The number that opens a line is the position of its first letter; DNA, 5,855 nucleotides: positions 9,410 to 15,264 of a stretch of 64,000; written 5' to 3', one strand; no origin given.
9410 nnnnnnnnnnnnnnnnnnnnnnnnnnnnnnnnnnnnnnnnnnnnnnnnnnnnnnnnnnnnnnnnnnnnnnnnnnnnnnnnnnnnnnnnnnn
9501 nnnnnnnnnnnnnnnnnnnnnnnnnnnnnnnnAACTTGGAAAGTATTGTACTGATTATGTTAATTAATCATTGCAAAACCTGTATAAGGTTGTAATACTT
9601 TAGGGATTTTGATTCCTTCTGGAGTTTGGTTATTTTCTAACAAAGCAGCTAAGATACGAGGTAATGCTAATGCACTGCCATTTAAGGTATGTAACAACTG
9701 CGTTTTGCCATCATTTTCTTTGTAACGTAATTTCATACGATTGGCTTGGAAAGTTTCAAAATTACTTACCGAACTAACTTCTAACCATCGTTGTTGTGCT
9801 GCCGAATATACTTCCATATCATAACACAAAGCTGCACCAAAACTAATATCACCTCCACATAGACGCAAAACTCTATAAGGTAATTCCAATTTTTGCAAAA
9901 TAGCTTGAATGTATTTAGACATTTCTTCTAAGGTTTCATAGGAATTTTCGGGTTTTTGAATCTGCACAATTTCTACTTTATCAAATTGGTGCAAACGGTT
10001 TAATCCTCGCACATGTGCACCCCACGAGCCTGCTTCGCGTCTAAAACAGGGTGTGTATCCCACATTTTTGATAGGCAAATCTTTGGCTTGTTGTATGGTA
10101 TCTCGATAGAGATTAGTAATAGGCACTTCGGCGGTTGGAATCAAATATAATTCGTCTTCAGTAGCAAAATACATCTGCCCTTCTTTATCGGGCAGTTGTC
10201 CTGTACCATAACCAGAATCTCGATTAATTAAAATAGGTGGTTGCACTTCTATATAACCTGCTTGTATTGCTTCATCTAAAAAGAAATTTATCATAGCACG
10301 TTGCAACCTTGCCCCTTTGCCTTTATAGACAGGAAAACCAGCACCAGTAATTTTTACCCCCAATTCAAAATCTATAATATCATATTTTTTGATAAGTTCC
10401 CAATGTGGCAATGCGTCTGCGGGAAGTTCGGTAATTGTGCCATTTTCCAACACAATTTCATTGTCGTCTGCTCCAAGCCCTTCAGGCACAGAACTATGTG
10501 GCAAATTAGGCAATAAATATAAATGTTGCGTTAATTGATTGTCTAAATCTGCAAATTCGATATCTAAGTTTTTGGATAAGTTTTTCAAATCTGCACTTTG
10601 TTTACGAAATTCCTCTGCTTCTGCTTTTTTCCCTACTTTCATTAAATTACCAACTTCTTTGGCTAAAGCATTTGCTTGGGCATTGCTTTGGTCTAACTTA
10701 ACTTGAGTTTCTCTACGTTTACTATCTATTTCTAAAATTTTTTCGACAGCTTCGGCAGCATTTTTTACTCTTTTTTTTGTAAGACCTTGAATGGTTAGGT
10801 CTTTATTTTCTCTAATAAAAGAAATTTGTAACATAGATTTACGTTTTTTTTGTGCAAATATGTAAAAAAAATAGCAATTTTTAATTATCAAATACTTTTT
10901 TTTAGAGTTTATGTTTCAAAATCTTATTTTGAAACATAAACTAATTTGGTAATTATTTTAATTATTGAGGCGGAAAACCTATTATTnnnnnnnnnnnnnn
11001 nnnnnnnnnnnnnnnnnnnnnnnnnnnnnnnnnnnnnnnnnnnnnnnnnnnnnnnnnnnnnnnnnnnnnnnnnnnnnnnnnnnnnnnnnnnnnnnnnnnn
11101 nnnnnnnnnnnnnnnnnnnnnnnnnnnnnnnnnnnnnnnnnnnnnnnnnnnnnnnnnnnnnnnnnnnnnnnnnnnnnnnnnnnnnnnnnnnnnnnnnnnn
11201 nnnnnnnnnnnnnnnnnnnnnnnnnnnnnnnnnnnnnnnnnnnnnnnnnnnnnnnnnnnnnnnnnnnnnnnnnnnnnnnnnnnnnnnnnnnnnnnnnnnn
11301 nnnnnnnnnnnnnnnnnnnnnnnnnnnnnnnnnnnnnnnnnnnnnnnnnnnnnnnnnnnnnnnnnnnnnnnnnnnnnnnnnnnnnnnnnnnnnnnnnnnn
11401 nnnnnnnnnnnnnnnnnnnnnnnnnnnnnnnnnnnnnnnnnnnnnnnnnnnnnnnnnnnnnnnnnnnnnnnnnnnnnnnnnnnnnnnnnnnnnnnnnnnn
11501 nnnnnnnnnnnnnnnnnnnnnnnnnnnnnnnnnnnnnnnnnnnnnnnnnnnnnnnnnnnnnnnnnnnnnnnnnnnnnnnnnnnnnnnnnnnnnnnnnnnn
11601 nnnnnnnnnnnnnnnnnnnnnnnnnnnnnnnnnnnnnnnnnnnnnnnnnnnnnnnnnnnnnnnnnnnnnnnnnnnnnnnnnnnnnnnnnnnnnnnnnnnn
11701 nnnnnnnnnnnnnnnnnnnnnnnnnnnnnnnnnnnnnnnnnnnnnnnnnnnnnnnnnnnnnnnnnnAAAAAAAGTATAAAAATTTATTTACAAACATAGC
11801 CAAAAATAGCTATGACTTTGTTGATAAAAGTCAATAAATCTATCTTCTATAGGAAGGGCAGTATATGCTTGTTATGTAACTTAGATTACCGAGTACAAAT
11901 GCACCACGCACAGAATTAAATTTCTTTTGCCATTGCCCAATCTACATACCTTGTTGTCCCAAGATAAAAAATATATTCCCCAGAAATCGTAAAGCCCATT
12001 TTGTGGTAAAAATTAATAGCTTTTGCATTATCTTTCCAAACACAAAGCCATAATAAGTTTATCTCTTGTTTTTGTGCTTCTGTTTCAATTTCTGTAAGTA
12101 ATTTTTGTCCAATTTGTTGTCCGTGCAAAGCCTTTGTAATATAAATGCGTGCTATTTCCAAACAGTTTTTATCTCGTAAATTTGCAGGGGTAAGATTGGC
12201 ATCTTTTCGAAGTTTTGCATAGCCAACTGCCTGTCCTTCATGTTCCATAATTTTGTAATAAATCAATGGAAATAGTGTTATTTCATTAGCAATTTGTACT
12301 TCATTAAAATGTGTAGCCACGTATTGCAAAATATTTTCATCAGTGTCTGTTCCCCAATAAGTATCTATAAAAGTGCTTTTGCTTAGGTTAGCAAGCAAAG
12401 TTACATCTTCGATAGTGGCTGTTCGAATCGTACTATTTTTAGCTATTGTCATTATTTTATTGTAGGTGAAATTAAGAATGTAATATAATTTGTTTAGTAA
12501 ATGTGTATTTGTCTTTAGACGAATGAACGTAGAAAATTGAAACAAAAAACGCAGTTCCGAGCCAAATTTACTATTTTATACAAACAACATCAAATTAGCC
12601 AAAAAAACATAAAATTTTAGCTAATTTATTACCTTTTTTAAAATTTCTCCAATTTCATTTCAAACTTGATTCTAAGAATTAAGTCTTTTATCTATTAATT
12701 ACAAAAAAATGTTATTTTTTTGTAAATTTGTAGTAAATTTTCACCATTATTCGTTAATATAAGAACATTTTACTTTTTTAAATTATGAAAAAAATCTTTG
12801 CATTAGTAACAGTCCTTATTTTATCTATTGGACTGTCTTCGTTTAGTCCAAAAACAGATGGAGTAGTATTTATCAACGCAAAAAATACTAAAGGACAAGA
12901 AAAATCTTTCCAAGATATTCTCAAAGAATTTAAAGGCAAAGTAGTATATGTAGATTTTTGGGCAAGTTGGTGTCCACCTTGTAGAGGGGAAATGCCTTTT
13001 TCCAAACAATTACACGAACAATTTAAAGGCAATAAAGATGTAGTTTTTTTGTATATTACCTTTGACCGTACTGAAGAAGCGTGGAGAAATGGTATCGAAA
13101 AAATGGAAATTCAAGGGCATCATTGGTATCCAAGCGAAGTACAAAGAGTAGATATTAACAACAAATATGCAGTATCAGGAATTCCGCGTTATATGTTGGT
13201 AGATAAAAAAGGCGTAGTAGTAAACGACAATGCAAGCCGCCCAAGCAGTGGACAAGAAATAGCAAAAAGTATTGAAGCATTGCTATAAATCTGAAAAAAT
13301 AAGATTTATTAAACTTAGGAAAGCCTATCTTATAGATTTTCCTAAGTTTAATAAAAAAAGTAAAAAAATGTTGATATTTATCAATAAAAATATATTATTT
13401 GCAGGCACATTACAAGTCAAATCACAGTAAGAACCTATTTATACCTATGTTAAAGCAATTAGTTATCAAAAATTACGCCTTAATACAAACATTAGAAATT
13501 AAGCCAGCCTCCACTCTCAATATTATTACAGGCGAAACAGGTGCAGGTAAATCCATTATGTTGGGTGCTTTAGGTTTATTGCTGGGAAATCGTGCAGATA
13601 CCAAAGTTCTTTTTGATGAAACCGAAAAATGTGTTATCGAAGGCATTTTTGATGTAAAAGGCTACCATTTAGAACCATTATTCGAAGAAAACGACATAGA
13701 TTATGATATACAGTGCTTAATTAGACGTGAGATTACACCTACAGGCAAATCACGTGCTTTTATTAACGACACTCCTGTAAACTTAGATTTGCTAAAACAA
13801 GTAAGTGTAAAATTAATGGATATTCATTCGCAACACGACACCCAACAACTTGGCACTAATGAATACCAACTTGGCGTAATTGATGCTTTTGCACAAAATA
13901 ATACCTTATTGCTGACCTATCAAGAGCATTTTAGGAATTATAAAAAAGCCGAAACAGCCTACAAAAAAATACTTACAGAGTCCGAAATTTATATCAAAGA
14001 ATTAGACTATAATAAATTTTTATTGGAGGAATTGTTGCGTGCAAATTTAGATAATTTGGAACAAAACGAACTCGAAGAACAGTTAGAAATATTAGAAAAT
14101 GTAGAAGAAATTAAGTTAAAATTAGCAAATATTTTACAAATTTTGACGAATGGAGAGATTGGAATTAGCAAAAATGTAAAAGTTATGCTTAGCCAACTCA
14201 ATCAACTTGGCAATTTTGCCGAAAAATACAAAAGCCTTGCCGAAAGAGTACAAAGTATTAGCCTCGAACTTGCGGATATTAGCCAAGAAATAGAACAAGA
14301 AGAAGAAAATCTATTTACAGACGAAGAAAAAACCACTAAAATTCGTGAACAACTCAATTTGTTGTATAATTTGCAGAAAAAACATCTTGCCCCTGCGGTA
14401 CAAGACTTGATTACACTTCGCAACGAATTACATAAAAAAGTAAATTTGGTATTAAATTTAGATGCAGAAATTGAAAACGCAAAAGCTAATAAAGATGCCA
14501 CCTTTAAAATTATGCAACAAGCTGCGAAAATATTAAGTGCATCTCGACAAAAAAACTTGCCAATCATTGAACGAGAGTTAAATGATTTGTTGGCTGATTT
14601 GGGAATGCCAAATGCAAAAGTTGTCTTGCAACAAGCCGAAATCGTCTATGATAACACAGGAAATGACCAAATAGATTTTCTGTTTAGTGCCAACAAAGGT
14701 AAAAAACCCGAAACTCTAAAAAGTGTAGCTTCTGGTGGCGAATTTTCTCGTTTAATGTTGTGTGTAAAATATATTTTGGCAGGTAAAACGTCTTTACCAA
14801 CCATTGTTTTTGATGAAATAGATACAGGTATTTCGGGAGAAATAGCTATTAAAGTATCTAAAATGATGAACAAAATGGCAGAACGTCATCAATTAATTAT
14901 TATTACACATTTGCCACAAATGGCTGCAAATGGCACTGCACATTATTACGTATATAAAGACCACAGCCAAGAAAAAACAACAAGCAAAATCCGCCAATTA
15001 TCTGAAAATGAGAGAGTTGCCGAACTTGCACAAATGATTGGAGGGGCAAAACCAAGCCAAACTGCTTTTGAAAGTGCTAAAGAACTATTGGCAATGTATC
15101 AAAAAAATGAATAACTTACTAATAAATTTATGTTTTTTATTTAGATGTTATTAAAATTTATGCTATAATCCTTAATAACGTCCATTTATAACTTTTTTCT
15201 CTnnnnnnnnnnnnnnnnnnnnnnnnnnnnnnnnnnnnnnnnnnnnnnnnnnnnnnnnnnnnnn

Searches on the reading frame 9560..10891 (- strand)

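Call 42: search_protein_families(library=pfam, proteins=[window:9560-10891:-], max_evalue=0.0001)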
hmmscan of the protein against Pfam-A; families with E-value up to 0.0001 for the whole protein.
window:9560-10891:- (443 aa): 2 families
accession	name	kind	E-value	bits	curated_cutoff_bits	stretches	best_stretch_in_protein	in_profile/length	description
PF00587.30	tRNA-synt_2b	-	2.1e-39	135.8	29.3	1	245-421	8-179/179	tRNA synthetase class II core domain (G, H, P, S and T)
PF02403.27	Seryl_tRNA_N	-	9.2e-19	68.1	28.2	1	20-131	1-108/108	Seryl-tRNA synthetase N-terminal domain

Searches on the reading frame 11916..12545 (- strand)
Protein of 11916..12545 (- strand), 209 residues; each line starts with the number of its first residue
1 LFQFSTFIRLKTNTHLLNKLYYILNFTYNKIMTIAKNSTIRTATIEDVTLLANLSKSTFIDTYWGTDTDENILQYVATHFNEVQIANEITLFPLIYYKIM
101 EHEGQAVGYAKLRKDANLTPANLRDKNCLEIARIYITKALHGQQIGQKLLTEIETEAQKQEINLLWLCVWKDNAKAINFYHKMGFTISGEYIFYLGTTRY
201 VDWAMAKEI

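Call 42: search_protein_families(library=pfam, proteins=[window:11916-12545:-], max_evalue=0.0001)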
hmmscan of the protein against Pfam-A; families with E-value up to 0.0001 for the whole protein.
window:11916-12545:- (209 aa): 4 families
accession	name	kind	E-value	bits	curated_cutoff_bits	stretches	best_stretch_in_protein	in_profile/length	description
PF00583.31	Acetyltransf_1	-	2.7e-17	63.6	20.7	1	96-185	34-116/116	Acetyltransferase (GNAT) family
PF13508.13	Acetyltransf_7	-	1.1e-12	48.5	27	1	99-186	7-83/84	Acetyltransferase (GNAT) domain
PF13673.13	Acetyltransf_10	-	1e-10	42.1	23.6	1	99-189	35-111/128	Acetyltransferase (GNAT) domain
PF13420.13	Acetyltransf_4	-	2.3e-08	34.6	24.3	1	40-189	1-138/155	Acetyltransferase (GNAT) domain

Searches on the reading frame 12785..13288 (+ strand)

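Call 42: search_protein_families(library=pfam, proteins=[window:12785-13288:+], max_evalue=0.0001)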
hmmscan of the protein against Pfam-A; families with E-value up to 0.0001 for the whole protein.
window:12785-13288:+ (167 aa): 4 families
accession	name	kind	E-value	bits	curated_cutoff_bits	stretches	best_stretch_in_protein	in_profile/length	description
PF13905.12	Thioredoxin_8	-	4.3e-21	75.5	27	1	51-143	1-92/94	Thioredoxin-like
PF08534.16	Redoxin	-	7.1e-15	55.5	26.6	1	46-150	23-133/148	Redoxin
PF00085.26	Thioredoxin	-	2.4e-11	44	23.5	1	38-99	6-64/103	Thioredoxin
PF00578.27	AhpC-TSA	-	1.4e-10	41.6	26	1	31-146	9-122/124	AhpC/TSA family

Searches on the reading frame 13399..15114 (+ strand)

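Call 42: search_protein_families(library=pfam, proteins=[window:13399-15114:+], max_evalue=0.0001)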
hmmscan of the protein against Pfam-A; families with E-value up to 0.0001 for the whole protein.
window:13399-15114:+ (571 aa): 3 families
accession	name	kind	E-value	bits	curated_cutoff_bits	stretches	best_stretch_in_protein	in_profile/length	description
PF02463.25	SMC_N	-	2.2e-16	60.4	40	1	17-524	1-217/220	RecF/RecN/SMC N terminal domain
PF13476.12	AAA_23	-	2.1e-11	45.3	27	1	20-247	1-198/201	AAA domain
PF13304.12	AAA_21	-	2.1e-05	25.2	27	0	458-507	251-301/304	AAA domain, putative AbiEii toxin, Type IV TA system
